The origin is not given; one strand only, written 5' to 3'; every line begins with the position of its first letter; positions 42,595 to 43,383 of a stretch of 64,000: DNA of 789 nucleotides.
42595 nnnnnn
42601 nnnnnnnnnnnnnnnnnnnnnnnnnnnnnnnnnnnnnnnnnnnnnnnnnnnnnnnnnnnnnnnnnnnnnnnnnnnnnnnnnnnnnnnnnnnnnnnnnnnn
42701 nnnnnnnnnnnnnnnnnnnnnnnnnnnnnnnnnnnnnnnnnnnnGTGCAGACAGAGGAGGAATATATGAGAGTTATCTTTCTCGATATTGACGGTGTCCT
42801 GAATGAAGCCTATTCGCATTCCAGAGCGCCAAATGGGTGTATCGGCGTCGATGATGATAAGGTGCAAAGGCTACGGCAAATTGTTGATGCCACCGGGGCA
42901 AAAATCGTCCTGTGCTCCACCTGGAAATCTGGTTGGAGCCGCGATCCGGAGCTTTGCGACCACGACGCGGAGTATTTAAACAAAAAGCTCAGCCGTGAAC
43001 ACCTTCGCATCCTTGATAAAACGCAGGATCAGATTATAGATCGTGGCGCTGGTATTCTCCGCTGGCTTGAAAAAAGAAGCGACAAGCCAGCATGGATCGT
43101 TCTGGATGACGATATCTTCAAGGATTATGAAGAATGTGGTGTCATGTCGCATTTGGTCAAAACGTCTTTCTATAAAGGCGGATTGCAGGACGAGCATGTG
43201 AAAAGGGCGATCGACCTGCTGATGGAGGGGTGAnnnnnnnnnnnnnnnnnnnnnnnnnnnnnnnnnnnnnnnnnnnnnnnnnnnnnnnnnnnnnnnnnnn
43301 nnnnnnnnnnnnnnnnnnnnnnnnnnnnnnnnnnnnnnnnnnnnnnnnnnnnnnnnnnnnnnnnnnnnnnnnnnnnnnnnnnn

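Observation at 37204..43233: Second RNA-repair layer: Rnl5-like RNA ligase plus a small HAD (DxDG) phosphatase within the recombination/replication module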

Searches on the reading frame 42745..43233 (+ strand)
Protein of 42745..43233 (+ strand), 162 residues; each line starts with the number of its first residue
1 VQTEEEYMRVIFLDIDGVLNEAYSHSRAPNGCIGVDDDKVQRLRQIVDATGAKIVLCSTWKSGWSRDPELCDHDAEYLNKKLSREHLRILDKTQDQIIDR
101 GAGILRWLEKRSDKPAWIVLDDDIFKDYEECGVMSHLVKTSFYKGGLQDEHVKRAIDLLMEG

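Call 3: search_protein_families(library=pfam, proteins=[window:42745-43233:+], max_evalue=0.01)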
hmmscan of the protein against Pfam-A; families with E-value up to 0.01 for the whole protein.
window:42745-43233:+ (162 aa): 2 families
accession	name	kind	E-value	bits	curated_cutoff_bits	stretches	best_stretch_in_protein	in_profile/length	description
PF18143.6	HAD_SAK_2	-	1.9e-25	90.3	27.5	1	10-152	1-139/139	HAD domain in Swiss Army Knife RNA repair proteins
PF25109.1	HAD_PNKP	-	0.0078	16.8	27.6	0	10-95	3-92/143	Polynucleotide kinase PNKP phosphatase domain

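Call 4: search_protein_families(library=phrogs, proteins=[window:42745-43233:+], max_evalue=0.001)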
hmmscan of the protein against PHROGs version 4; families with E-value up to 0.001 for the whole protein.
window:42745-43233:+ (162 aa): 1 family
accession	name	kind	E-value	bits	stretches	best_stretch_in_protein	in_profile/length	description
phrog_1818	-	unknown function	1.4e-22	81.1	1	5-159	2-152/161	-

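Call 7: search_solved_structures(query=window:42745-43233:+, max_evalue=10, show_alignments=2)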
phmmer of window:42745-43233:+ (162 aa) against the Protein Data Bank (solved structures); distinct sequences matched with E-value up to 10: 0.

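Call 15: find_related_loci(query=window:42745-43233:+, collection=viral_contigs, flank=10000)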
Query window:42745-43233:+ (162 aa) in viral_contigs; peptide patterns used: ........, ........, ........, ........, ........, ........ (x = any residue, [..] = any of these).
6 stretches matched a pattern, but none encodes a relative of the query by tblastn (E <= 1e-3).

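Call 26: find_homologous_proteins(query=window:42745-43233:+, max_evalue=0.001)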
Query window:42745-43233:+ (162 aa): 2558 proteins with E <= 0.001 among 3573 candidates; the best 120 are listed.
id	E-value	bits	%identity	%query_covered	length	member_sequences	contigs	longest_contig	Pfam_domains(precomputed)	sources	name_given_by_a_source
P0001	2.8e-100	351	100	96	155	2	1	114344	PF18143.7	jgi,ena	-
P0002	7.7e-78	278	79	94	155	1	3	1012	PF18143.7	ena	-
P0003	4.4e-77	276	78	94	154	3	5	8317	PF18143.7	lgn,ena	-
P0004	6.8e-74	265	73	94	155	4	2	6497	PF18143.7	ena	-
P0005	6.1e-73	262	73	94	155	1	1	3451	PF18143.7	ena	-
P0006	1.8e-71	257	74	94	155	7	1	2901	PF18143.7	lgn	-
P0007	6.8e-69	249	71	94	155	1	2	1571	PF18143.7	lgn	-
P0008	9.9e-64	232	68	94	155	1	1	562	PF18143.7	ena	-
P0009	2.3e-56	208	64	94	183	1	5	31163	PF18143.7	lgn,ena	-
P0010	6.3e-55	204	63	94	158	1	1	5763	PF18143.7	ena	-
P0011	4.1e-54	201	64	94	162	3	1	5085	PF18143.7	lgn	-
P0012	1.4e-52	196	57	95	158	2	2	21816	PF18143.7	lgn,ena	-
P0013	5.6e-52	194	63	94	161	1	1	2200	PF18143.7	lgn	-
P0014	1.8e-51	192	63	94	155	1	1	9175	PF18143.7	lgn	-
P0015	8.6e-51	190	58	93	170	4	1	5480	PF18143.7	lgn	-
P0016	1.2e-50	190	60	94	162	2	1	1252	PF18143.7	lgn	-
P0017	1.5e-50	189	59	91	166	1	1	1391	PF18143.7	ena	-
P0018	1.7e-50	189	58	94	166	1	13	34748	PF18143.7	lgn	-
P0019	8.2e-50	187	60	94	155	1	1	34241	PF18143.7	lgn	-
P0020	1.7e-49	186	55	96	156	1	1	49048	PF18143.7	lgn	-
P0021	1.8e-49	186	58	96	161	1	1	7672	PF18143.7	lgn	-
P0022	2.1e-49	186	54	96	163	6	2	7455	PF18143.7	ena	-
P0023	3.3e-49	185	56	95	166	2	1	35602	PF18143.7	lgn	-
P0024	4.8e-49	185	59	94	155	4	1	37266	PF18143.7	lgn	-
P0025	1.4e-48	183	58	95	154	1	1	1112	PF18143.7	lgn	-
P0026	2.1e-48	182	59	94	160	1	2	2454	PF18143.7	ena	-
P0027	2.4e-48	182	56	94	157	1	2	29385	PF18143.7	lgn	-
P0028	4.9e-48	181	57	94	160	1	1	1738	PF18143.7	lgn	-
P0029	5.2e-48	181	56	96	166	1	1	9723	PF18143.7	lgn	-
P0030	7.0e-48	181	58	93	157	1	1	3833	PF18143.7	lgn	-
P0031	9.1e-48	180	58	94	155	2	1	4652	PF18143.7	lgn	-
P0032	1.6e-47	180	55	95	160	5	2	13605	PF18143.7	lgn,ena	-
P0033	2.2e-47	179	53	95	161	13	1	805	PF18143.7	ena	-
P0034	2.6e-47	179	54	93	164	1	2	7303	PF18143.7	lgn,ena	-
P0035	5.0e-47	178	61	94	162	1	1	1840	PF18143.7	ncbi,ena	-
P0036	8.7e-47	177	56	94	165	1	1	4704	PF18143.7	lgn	-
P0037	9.0e-47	177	56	95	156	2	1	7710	PF18143.7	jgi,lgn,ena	-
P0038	1.1e-46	177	54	96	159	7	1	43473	PF18143.7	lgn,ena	-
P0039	1.4e-46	177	54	95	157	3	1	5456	PF18143.7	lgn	-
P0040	1.5e-46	176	55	94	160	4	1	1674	PF18143.7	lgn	-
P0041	1.8e-46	176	55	96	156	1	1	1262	PF18143.7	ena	-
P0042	2.8e-46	176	52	96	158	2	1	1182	PF18143.7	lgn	-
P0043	2.9e-46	175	52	94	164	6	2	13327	PF18143.7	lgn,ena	-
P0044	3.4e-46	175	55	94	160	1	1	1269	PF18143.7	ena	-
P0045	3.6e-46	175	56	94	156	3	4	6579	PF18143.7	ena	-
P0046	3.6e-46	175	53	94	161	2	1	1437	PF18143.7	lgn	-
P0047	3.8e-46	175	56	93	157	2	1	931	PF18143.7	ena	-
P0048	8.4e-46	174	56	93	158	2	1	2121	PF18143.7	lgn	-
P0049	1.0e-45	174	56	94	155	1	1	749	PF18143.7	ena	-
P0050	1.4e-45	173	54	94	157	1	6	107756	PF18143.7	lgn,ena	-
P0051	2.1e-45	173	54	93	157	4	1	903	PF18143.7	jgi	jgi:hypothetical protein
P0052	4.2e-45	172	52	95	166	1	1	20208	PF18143.7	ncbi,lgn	-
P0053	5.2e-45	171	56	94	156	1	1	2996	PF18143.7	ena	-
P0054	5.3e-45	171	56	95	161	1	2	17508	PF18143.7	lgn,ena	-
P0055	5.9e-45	171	54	94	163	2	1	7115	PF18143.7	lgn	-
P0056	1.0e-44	170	57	94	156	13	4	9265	PF18143.7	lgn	-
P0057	1.0e-44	170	56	94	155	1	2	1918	PF18143.7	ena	-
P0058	1.9e-44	170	55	94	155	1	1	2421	PF18143.7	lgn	-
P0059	2.2e-44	169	54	94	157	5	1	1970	PF18143.7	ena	-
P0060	2.3e-44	169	54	96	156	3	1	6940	PF18143.7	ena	-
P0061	2.4e-44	169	55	94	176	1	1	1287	PF18143.7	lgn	-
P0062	3.3e-44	169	55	94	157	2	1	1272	PF18143.7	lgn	-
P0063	3.9e-44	169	56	94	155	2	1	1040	PF18143.7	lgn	-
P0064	4.2e-44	168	54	96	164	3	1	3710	PF18143.7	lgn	-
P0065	4.2e-44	168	54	94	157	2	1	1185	PF18143.7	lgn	-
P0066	4.6e-44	168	54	94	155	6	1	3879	PF18143.7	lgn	-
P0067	4.8e-44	168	55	94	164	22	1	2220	PF18143.7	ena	-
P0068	6.8e-44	168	51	95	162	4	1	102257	PF18143.7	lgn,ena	-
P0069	7.5e-44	168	56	96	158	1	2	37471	PF18143.7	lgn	-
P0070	8.3e-44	167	48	95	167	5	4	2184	PF18143.7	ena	-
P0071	8.3e-44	167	57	93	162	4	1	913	PF18143.7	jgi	jgi:hypothetical protein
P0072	9.1e-44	167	54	94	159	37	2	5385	PF18143.7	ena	-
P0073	1.1e-43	167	55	94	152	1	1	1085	PF18143.7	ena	-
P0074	1.1e-43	167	53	94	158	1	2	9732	PF18143.7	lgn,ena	-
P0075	1.4e-43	167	56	95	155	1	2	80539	PF18143.7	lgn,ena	-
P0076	1.6e-43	167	52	96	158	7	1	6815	PF18143.7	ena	-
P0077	1.8e-43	166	59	94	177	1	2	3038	PF18143.7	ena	-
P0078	2.8e-43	166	52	94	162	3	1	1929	PF18143.7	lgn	-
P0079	3.0e-43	166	56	94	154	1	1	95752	PF18143.7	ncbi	-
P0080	4.2e-43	165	55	96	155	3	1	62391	PF18143.7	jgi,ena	-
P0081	4.6e-43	165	52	95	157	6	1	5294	PF18143.7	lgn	-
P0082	4.9e-43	165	54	94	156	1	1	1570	PF18143.7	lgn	-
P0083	5.6e-43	165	53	94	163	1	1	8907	PF18143.7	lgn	-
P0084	6.4e-43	165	55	94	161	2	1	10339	PF18143.7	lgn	-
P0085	7.2e-43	164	57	96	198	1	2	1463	PF18143.7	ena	-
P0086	7.2e-43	164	59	94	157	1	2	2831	PF18143.7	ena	-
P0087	7.4e-43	164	53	96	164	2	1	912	PF18143.7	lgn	-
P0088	8.5e-43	164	53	95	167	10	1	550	PF18143.7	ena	-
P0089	9.1e-43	164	55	94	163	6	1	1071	PF18143.7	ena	-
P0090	9.3e-43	164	56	94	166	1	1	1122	PF18143.7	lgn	-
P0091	1.1e-42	164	53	95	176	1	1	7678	PF18143.7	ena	-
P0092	1.1e-42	164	54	91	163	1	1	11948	PF18143.7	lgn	-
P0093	1.6e-42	163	55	94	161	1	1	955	PF18143.7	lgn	-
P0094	1.6e-42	163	52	96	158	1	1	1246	PF18143.7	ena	-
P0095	1.6e-42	163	58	94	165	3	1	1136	PF18143.7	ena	-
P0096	1.8e-42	163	48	94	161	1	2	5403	PF18143.7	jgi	-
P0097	1.9e-42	163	58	96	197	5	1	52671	PF18143.7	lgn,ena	-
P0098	2.0e-42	163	55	93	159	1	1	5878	PF18143.7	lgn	-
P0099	2.0e-42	163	53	93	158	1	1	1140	PF18143.7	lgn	-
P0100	2.0e-42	163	55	95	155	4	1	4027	PF18143.7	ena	-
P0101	2.1e-42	163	54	94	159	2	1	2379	PF18143.7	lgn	-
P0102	2.6e-42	163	56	94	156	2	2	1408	PF18143.7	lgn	-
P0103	3.0e-42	162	53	94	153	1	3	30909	PF18143.7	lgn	-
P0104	3.1e-42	162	54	94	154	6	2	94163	PF18143.7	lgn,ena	-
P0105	3.6e-42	162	55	95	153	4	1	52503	PF18143.7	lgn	-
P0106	4.3e-42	162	53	93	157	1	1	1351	PF18143.7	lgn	-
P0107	4.3e-42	162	54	94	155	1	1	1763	PF18143.7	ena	-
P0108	5.1e-42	162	53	96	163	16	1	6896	PF18143.7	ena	-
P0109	5.4e-42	162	57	94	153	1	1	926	PF18143.7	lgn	-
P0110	6.6e-42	161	53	94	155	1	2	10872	PF18143.7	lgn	-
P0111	7.2e-42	161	53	90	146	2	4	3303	PF18143.7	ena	-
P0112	7.6e-42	161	55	95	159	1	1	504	PF18143.7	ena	-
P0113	7.9e-42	161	55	94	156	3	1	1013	PF18143.7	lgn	-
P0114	8.5e-42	161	56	94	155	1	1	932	PF18143.7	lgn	-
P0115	9.5e-42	161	56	96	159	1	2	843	PF18143.7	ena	-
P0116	1.6e-41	160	54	94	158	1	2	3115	PF18143.7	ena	-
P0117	1.7e-41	160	54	94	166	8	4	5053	PF18143.7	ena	-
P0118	1.9e-41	160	52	96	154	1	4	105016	PF18143.7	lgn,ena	-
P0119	2.0e-41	160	55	95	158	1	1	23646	PF18143.7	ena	-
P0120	2.1e-41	160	52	94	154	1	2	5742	PF18143.7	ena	-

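Call 27: find_encoding_contigs(protein=P0001, flank=10000, max_places=3)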
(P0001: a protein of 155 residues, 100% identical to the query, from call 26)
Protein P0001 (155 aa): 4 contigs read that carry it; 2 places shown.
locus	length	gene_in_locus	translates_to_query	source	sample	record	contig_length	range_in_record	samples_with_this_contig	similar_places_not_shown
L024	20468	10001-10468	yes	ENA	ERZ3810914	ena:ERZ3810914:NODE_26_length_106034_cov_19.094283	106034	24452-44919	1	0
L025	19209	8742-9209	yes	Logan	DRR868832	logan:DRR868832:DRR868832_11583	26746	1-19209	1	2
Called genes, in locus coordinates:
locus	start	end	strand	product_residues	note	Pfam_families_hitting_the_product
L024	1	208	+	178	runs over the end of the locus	PF00857:Isochorismatase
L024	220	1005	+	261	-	PF02540:NAD_synthase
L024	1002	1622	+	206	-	PF01467:CTP_transf_like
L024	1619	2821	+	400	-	PF17767:NAPRTase_N, PF04095:NAPRTase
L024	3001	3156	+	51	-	-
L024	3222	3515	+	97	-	-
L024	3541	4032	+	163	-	-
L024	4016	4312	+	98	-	-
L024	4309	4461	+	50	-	-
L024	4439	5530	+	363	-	PF21189:PHA02142, PF09414:RNA_ligase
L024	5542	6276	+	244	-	PF04404:ERF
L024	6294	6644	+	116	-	-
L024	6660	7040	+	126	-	-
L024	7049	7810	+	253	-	PF12705:PDDEXK_1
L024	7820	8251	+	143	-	PF01661:Macro (weak)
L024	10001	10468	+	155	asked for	PF18143:HAD_SAK_2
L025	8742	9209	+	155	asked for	PF18143:HAD_SAK_2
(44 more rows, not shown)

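Call 28: find_encoding_contigs(protein=P0050, flank=8000, max_places=3)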
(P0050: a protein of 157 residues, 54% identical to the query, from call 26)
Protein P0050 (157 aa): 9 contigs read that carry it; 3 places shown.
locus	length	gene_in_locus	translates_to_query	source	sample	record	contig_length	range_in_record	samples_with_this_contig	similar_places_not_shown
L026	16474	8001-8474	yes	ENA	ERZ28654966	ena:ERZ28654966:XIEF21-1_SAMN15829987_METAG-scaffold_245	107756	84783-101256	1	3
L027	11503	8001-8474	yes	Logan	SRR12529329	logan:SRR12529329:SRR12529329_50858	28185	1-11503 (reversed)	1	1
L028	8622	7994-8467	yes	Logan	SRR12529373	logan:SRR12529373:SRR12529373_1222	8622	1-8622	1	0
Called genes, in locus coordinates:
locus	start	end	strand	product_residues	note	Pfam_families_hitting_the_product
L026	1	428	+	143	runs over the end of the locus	PF02452:PemK_toxin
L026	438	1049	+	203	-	-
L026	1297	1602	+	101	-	PF24591:Phage_YunG-like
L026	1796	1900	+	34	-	-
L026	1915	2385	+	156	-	-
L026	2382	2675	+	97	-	-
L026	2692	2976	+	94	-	-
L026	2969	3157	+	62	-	-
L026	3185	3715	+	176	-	-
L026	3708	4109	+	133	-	-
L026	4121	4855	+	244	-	PF04404:ERF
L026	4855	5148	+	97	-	-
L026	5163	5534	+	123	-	-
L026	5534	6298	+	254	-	PF12705:PDDEXK_1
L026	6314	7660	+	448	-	PF00772:DnaB, PF03796:DnaB_C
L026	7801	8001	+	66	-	-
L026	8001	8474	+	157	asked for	PF18143:HAD_SAK_2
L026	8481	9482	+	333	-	PF01807:Zn_ribbon_DnaG, PF08275:DNAG_N (weak)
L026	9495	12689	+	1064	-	PF02811:PHP, PF07733:DNA_pol3_alpha, PF17657:DNA_pol3_finger, PF14579:HHH_6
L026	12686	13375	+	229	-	PF00149:Metallophos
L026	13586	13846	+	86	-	-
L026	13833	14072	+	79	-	-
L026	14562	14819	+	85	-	-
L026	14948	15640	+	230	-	-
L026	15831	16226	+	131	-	-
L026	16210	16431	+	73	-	PF11753:DUF3310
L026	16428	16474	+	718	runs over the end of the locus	PF03477:ATP-cone, PF13597:NRDD, PF01228:Gly_radical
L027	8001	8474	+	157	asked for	PF18143:HAD_SAK_2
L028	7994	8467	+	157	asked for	PF18143:HAD_SAK_2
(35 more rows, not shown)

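Call 29: find_encoding_contigs(protein=P0068, flank=8000, max_places=3)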
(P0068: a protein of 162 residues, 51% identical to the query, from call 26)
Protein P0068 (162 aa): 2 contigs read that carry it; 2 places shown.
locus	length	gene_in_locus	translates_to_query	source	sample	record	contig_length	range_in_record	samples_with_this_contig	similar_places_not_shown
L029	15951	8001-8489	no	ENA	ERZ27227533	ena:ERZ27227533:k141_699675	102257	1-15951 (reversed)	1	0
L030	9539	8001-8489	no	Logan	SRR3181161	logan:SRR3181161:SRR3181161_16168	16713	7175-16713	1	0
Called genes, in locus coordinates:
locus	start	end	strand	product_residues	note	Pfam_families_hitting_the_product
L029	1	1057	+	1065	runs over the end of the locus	PF02811:PHP, PF07733:DNA_pol3_alpha, PF17657:DNA_pol3_finger, PF14579:HHH_6 (faint)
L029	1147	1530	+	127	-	-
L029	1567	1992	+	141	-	PF04025:RemA-like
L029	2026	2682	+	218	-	PF02511:Thy1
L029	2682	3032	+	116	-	-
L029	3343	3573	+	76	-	-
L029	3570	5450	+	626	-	PF13597:NRDD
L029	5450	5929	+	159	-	PF13353:Fer4_12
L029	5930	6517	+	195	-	-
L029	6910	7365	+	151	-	PF02562:PhoH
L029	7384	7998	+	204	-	PF00574:CLP_protease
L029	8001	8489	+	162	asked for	PF18143:HAD_SAK_2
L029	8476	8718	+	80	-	-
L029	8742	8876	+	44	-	-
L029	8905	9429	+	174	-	PF00692:dUTPase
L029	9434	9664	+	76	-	PF11753:DUF3310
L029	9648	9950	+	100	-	-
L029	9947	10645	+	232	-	-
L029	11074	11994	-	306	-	PF13102:Phage_int_SAM_5 (weak), PF14659:Phage_int_SAM_3 (weak), PF22022:Phage_int_M (faint), PF00589:Phage_integrase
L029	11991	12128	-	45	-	-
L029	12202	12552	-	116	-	-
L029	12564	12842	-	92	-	-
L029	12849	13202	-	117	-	-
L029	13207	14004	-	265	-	-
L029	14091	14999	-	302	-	PF13306:LRR_5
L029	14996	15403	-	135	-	-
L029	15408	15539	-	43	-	PF09693:Phage_XkdX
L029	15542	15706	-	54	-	-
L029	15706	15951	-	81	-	?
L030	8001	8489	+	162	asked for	PF18143:HAD_SAK_2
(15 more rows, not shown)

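Call 39: find_related_loci(query=A1, collection=viral_contigs, flank=10000)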
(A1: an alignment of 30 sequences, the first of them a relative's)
Query A1 (155 aa) in viral_contigs; peptide patterns used: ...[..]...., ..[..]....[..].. (x = any residue, [..] = any of these).
599 stretches matched a pattern (row limit reached: there are more); 421 encode a relative of the query (tblastn E <= 1e-3); the best 80 are kept; 80 distinct loci.
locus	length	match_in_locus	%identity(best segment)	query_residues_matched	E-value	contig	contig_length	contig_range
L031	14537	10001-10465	57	1-155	7e-52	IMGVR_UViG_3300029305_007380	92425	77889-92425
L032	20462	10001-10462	49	1-154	8e-50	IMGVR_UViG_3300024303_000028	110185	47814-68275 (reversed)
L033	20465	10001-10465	50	1-152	3e-46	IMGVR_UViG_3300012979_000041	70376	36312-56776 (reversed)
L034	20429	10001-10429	54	9-152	4e-43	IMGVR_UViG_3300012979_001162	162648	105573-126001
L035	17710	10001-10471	53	1-152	2e-41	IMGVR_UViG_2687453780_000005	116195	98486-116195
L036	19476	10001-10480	45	1-154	2e-34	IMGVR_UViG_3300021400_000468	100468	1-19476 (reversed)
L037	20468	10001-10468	52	1-155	4e-34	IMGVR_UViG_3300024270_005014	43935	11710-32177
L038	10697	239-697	43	1-152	2e-33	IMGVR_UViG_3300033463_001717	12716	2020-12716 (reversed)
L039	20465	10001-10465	45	1-152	5e-31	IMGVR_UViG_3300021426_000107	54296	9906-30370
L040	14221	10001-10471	46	1-152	3e-30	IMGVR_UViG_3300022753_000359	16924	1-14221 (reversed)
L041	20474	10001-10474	43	2-152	4e-29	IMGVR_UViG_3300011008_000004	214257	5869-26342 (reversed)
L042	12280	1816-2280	43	2-155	4e-29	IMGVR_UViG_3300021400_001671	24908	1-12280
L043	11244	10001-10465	41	2-152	1e-28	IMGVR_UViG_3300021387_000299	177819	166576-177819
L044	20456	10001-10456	38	1-152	3e-28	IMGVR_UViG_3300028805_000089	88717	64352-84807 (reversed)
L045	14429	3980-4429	41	1-153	3e-26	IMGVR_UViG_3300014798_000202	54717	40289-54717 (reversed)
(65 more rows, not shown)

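Call 45: predict_structure(alignment_id=A1)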
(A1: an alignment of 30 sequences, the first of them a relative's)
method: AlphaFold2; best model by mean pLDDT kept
length: 155 residues; sequences in the alignment: 30
mean_pLDDT: 96.7   pTM: 0.92
mean pLDDT of the five models: 96.7, 96.7, 96.6, 96.1, 95.1
residues with pLDDT >= 90: 149; 70-90: 5; 50-70: 1; < 50: 0
segments of 3 or more residues with pLDDT < 50: none
pLDDT, mean of each block of 10 residues (from residue 1): 98 96 95 99 98 96 97 98 95 96 95 97 98 98 99 89
secondary structure, 60 per line:
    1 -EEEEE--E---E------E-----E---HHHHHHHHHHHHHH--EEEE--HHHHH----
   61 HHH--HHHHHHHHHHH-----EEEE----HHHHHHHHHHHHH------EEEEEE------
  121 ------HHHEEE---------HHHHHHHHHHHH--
elements in order: E2-6 H30-43 E46-49 H52-56 H66-76 E82-85 H90-102 E109-114 E130-132 H142-153

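Call 48: search_protein_families(library=pfam, alignment_id=A2, max_evalue=0.001)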
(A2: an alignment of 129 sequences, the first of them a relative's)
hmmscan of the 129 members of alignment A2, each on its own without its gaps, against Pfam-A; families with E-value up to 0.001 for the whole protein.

A. member 1, L032:10473-10916:+ (147 aa): 1 family
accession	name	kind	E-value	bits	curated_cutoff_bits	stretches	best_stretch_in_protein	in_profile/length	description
PF00692.24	dUTPase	-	2e-15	57.1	22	1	25-140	17-129/129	dUTPase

B. families by the number of members that match (of 129 scanned): 83 families (the first 25 are shown)
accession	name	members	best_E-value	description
PF00692.24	dUTPase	3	2e-15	dUTPase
PF03796.21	DnaB_C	2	9.1e-16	DnaB-like helicase C terminal domain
PF13401.12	AAA_22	2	2.8e-05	AAA domain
PF22769.1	DCD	2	0.00016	dCTP deaminase-like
PF01139.22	RtcB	1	3.4e-59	tRNA-splicing ligase RtcB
PF00476.26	DNA_pol_A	1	7e-59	DNA polymerase family A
PF04095.22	NAPRTase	1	2.8e-56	Nicotinate phosphoribosyltransferase (NAPRTase) family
PF02540.23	NAD_synthase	1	6.7e-48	NAD synthase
PF07733.18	DNA_pol3_alpha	1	2e-47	Bacterial DNA polymerase III alpha NTPase domain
PF13245.12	AAA_19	1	4.4e-46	AAA domain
PF00075.30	RNase_H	1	8.1e-45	RNase H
PF13604.12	AAA_30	1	2e-44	AAA domain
PF08804.16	gp32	1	8.5e-41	gp32 DNA binding protein like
PF13708.11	DUF4942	1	4.2e-34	Domain of unknown function (DUF4942)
PF00122.25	E1-E2_ATPase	1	2e-31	E1-E2 ATPase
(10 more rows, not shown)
